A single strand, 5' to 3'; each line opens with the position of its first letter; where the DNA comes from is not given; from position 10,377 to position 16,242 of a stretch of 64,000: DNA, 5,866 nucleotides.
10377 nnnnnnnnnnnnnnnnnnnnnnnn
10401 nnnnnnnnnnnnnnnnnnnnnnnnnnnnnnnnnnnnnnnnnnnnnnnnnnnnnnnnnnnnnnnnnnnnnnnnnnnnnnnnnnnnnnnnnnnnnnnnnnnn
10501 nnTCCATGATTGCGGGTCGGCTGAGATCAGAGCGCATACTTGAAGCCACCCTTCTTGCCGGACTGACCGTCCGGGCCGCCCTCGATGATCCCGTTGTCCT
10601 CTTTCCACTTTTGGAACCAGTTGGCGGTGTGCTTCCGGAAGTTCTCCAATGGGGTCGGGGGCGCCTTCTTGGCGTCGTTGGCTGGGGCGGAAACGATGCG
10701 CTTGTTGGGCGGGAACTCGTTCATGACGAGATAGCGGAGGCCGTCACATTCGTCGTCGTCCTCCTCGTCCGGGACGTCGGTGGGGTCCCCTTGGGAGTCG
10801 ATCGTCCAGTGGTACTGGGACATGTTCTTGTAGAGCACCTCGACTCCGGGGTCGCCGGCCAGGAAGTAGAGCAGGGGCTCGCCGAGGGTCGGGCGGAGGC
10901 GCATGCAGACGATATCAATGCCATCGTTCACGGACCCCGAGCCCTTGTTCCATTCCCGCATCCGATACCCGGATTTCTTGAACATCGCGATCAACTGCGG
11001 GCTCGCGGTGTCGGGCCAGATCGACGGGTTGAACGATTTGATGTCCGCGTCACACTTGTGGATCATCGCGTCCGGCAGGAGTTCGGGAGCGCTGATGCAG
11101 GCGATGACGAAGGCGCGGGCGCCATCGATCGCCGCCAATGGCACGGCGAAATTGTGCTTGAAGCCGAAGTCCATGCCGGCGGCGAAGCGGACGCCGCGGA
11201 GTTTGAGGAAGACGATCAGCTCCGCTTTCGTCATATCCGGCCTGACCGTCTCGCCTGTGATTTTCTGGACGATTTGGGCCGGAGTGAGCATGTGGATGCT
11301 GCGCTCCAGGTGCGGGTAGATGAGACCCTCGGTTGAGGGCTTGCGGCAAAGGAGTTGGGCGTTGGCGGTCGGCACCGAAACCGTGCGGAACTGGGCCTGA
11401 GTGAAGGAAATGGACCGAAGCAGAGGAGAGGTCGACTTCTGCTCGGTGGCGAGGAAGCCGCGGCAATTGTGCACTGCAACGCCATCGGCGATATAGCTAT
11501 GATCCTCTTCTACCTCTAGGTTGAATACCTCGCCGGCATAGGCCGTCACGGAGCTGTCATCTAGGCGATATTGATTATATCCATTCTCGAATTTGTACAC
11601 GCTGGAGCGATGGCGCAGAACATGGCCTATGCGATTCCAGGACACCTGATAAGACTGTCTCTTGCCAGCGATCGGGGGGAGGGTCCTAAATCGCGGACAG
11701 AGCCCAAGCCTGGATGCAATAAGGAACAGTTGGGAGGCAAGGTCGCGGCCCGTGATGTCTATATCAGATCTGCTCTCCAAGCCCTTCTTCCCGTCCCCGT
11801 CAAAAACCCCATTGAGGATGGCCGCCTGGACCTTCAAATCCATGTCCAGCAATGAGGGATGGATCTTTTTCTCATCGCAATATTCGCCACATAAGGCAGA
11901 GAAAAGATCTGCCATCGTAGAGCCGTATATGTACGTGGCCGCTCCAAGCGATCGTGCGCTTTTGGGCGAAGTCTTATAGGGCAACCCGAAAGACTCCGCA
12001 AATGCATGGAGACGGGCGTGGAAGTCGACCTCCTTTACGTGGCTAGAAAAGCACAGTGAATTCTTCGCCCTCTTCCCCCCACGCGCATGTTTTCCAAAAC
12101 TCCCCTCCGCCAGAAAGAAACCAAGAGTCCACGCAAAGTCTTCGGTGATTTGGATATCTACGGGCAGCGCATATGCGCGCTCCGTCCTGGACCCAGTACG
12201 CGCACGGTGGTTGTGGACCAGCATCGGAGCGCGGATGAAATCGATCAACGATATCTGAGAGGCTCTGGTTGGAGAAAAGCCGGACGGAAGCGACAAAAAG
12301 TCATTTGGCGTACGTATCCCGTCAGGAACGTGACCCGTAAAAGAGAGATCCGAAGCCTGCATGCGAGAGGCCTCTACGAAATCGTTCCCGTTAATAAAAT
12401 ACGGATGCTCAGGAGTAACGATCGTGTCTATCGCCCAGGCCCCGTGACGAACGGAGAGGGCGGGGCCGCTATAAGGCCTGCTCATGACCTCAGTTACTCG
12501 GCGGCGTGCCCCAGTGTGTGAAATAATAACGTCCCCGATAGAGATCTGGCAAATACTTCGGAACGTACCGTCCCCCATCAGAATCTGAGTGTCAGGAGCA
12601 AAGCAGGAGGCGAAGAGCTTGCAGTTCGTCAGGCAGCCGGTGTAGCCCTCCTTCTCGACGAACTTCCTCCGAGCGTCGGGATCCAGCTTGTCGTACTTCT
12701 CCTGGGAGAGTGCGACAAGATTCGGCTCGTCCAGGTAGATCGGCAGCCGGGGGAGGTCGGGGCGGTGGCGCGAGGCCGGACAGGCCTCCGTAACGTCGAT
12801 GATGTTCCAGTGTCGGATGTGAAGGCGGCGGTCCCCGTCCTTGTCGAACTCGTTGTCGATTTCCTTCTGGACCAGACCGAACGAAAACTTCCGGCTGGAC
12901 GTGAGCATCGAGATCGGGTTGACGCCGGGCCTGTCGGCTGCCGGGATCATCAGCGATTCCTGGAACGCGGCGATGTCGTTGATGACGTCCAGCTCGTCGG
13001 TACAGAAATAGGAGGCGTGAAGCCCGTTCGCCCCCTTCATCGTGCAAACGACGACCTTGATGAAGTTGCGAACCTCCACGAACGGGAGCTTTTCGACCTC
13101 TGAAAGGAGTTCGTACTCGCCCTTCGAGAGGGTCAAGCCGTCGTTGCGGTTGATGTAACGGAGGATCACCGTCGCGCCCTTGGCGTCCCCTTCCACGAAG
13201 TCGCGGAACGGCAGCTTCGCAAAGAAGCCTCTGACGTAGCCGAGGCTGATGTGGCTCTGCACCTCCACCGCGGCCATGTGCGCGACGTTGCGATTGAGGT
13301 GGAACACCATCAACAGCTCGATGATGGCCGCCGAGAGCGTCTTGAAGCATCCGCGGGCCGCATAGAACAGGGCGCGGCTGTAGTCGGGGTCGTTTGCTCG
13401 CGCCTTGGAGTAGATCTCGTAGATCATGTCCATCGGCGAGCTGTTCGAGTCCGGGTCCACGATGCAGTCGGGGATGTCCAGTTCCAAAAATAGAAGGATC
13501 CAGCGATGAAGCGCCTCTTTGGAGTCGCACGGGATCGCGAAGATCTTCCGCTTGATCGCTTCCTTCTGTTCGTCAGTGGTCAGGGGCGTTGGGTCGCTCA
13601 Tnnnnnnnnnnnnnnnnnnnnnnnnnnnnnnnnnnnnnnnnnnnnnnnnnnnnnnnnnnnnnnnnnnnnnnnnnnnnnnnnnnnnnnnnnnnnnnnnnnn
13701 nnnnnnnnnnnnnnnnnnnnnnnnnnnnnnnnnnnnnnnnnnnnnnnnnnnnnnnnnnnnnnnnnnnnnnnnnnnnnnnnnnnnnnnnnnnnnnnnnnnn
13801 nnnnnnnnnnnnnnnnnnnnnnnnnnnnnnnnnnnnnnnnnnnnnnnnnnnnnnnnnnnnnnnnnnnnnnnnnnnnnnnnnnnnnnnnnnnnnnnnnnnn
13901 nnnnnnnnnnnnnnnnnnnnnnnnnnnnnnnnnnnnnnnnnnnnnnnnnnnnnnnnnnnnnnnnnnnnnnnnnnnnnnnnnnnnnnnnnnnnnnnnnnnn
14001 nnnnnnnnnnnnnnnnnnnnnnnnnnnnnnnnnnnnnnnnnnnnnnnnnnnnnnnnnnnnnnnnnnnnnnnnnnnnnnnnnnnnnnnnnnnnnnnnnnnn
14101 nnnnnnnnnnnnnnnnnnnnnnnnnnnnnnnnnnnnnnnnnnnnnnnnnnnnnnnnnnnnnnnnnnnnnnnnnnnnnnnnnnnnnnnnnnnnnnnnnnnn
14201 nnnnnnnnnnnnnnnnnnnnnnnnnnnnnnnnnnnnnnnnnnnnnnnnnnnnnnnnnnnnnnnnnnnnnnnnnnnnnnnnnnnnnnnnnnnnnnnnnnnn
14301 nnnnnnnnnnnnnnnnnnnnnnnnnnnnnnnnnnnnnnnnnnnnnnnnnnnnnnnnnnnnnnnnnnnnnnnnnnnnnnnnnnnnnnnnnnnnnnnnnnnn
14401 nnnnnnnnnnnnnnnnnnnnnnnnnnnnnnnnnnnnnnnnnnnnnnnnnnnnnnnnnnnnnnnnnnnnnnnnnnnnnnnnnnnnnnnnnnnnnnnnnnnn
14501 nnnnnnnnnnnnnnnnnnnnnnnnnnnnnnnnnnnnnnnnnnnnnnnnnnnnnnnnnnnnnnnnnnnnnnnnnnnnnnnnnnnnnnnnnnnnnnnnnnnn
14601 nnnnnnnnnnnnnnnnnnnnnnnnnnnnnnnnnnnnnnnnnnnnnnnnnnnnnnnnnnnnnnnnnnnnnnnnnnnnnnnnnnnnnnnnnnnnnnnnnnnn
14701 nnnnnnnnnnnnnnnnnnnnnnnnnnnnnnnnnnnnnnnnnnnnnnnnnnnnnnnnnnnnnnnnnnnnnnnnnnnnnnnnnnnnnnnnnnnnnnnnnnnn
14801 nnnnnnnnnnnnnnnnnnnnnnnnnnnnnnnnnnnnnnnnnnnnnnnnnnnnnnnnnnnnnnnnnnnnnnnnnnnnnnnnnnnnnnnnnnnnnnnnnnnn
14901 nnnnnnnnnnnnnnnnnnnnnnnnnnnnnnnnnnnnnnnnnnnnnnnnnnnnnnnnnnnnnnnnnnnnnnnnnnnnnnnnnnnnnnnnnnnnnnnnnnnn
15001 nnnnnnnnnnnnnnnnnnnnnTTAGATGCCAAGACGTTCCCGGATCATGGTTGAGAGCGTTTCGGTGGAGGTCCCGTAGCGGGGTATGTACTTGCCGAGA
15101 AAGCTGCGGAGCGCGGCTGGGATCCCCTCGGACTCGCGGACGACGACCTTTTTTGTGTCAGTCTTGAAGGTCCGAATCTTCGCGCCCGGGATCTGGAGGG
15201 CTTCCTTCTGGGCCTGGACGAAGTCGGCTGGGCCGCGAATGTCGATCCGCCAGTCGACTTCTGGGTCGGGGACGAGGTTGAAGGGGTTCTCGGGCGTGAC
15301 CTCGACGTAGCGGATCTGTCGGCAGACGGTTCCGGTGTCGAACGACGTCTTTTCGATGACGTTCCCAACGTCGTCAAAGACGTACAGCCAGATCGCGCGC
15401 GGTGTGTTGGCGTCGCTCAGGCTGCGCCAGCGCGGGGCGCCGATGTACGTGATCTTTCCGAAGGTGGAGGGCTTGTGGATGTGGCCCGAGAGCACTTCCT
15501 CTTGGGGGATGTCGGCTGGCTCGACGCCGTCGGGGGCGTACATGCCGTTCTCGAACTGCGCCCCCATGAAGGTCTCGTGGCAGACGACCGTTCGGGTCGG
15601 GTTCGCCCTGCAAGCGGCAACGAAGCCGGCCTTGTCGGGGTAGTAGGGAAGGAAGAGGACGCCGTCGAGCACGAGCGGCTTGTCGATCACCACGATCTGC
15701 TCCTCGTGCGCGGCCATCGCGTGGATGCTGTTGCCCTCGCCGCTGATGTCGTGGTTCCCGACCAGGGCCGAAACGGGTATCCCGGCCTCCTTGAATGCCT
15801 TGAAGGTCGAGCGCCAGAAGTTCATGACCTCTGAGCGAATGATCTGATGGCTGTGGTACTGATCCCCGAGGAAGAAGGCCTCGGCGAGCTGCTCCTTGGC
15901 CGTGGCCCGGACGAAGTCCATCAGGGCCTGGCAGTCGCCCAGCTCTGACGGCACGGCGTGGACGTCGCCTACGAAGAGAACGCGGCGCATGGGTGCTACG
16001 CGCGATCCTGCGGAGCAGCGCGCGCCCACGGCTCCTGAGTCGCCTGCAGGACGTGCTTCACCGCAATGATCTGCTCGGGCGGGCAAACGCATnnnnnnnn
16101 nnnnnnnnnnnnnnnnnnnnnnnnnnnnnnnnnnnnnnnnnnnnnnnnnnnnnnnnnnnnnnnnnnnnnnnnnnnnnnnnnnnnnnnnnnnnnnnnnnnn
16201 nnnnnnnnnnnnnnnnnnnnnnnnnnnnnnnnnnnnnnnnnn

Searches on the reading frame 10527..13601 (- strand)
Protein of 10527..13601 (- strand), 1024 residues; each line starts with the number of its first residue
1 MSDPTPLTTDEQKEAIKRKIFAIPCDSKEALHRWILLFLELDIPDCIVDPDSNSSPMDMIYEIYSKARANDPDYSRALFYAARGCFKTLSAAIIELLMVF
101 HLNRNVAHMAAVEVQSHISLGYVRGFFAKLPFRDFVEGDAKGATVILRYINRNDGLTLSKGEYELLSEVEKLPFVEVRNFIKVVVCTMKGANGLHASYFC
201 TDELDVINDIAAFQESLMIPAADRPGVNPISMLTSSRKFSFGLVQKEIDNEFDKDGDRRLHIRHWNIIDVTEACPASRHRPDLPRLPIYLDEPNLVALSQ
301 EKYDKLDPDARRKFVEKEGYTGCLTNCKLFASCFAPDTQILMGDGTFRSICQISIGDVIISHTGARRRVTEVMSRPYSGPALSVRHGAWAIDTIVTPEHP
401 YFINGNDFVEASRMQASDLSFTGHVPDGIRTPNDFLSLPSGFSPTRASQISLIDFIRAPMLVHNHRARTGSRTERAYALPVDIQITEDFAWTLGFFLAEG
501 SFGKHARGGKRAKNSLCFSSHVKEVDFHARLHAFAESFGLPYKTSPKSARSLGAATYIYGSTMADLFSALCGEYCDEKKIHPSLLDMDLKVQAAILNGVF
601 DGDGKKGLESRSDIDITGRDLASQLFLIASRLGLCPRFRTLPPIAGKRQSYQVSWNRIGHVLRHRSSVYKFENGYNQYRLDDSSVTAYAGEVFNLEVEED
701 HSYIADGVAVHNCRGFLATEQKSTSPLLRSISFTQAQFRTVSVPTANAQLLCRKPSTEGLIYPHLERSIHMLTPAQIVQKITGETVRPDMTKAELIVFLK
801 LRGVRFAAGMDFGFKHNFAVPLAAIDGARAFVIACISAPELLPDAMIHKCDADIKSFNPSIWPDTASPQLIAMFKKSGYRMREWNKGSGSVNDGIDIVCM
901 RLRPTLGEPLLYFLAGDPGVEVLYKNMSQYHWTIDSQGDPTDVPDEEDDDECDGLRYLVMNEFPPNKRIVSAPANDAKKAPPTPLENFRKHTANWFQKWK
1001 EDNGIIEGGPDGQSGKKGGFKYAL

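Call 8: search_protein_families(library=phrogs, proteins=[window:10527-13601:-], max_evalue=0.01)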
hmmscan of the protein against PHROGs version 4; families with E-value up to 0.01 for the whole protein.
window:10527-13601:- (1024 aa): 6 families
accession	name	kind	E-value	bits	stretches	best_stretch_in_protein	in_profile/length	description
phrog_36001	-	unknown function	2.3e-14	53.6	2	322-404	86-165/715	-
phrog_6672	-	head and packaging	4.2e-11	43.6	1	860-968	36-135/145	terminase large subunit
phrog_5653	-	head and packaging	1.3e-10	42.3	1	804-963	30-181/199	terminase large subunit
phrog_2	-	head and packaging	9e-06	25.7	1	802-976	478-601/807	terminase large subunit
phrog_10250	-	head and packaging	0.0013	19.5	1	860-968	113-221/228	terminase large subunit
phrog_21652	-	DNA, RNA and nucleotide metabolism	0.0088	15.7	0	685-718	9-42/476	DNA polymerase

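Call 9: search_protein_families(library=pfam, proteins=[window:10527-13601:-], max_evalue=0.01)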
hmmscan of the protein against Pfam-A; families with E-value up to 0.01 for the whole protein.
window:10527-13601:- (1024 aa): 4 families
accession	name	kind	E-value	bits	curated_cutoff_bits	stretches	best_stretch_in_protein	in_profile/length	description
PF05203.21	Hom_end_hint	-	6.5e-06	26.7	32.1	1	333-372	1-40/228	Hom_end-associated Hint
PF14528.11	LAGLIDADG_3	-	0.00011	22.8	22.5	0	591-660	2-65/82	LAGLIDADG-like domain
PF14890.11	Intein_splicing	-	0.0014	18.9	35.8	1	394-712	62-155/155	Intein splicing domain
PF14623.11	Vint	-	0.0024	18.1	27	1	332-425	1-87/166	Hint-domain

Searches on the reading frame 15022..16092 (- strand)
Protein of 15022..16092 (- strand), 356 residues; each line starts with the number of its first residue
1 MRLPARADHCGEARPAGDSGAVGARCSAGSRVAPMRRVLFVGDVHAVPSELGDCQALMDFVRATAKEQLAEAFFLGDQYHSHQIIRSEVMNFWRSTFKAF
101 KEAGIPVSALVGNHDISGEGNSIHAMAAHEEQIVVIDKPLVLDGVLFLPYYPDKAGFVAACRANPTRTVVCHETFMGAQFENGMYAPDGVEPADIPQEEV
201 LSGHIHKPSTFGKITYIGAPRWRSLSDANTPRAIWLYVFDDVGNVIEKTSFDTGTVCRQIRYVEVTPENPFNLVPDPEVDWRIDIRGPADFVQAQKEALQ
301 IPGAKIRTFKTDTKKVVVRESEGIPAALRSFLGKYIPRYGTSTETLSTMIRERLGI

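Call 8: search_protein_families(library=phrogs, proteins=[window:15022-16092:-], max_evalue=0.01)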
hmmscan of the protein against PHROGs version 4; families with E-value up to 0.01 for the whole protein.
window:15022-16092:- (356 aa): 1 family
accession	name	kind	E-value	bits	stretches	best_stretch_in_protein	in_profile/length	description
phrog_100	-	DNA, RNA and nucleotide metabolism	1.8e-25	90.6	1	55-315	53-327/989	SbcD-like subunit of palindrome specific endonuclease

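Call 9: search_protein_families(library=pfam, proteins=[window:15022-16092:-], max_evalue=0.01)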
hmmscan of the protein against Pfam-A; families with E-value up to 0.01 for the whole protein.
window:15022-16092:- (356 aa): 1 family
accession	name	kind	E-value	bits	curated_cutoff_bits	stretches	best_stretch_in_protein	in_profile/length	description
PF00149.33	Metallophos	-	1.8e-07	32.2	21.5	1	37-121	2-72/191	Calcineurin-like phosphoesterase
